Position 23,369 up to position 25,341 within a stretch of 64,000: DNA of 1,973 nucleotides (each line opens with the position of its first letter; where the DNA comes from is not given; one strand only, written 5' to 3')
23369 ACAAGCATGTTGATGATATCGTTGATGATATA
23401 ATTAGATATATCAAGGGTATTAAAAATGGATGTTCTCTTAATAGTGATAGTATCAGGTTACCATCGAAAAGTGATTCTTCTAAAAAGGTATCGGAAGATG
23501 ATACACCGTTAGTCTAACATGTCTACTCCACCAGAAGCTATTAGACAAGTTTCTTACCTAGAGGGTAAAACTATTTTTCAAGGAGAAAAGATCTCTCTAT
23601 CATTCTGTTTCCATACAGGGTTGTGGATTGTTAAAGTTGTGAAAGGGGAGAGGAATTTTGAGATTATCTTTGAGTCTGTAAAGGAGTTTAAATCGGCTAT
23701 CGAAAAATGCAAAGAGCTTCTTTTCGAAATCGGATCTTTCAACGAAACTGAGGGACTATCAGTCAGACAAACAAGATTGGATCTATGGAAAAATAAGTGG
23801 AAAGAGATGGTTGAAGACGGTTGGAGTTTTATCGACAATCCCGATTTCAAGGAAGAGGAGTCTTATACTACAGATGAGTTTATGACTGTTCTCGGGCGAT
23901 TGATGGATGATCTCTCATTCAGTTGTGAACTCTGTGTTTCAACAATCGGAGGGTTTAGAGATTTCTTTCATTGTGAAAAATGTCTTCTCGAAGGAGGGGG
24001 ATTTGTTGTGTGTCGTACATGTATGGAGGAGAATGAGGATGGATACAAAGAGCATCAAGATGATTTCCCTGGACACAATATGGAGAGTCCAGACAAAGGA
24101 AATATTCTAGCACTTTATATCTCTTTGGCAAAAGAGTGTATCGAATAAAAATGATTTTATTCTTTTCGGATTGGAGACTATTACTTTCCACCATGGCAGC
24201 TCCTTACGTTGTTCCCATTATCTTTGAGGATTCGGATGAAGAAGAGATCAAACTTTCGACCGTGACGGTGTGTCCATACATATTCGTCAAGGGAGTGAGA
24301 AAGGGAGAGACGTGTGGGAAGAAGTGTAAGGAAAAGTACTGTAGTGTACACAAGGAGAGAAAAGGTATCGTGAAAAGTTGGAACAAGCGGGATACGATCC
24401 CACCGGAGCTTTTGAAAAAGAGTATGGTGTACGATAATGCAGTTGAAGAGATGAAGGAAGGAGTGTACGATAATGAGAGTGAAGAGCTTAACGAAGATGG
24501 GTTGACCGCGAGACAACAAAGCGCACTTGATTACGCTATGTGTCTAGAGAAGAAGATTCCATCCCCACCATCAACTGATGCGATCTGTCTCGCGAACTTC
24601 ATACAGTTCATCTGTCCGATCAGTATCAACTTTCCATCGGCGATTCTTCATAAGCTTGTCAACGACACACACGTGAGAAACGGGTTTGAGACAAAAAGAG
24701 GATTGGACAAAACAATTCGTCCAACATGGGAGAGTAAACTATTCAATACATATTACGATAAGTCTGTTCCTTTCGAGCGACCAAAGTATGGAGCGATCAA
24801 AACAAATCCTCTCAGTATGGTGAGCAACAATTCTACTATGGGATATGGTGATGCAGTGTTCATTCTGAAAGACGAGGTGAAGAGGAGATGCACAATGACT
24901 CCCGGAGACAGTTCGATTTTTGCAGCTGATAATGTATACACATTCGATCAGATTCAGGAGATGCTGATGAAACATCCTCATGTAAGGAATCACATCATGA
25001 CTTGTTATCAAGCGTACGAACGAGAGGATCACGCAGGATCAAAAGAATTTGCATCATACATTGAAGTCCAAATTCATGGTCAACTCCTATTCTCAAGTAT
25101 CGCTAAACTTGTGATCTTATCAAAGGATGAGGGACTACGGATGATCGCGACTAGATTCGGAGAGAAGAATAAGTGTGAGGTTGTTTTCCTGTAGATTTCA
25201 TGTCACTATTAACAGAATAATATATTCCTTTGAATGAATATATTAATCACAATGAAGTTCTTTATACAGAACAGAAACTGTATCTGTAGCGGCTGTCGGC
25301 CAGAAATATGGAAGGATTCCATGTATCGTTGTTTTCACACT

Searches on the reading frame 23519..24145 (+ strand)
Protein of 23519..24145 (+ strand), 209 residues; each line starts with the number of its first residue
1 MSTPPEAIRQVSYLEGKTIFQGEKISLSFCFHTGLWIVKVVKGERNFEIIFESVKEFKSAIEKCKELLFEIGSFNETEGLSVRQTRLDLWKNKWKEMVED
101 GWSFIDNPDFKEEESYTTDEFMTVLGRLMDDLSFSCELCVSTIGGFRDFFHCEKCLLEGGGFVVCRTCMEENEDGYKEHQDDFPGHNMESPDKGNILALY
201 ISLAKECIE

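Call 50: search_protein_families(library=pfam, proteins=[window:23519-24145:+], max_evalue=0.001)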
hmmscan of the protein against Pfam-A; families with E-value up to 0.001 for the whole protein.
window:23519-24145:+ (209 aa): 1 family
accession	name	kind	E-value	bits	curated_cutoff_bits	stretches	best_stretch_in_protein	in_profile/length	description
PF03107.22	C1_2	-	0.00058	20.6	26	0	129-168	13-47/48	C1 domain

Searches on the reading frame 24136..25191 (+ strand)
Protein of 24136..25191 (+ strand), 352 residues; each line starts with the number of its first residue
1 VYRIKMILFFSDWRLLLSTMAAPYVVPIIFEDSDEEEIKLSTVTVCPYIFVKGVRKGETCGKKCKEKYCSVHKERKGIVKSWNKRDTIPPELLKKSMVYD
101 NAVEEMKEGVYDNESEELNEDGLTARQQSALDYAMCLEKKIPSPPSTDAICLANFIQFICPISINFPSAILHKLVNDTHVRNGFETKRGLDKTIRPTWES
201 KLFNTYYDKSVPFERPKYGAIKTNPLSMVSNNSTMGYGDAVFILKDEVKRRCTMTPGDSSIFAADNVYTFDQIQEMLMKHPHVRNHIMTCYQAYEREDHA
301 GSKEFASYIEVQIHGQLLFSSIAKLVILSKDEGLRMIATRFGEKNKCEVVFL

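Call 50: search_protein_families(library=pfam, proteins=[window:24136-25191:+], max_evalue=0.001)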
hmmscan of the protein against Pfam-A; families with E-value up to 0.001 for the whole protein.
window:24136-25191:+ (352 aa): 1 family
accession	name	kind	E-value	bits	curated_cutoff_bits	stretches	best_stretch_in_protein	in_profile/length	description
PF12294.13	DUF3626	-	3.1e-12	46.5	27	1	178-326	34-199/301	Protein of unknown function (DUF3626)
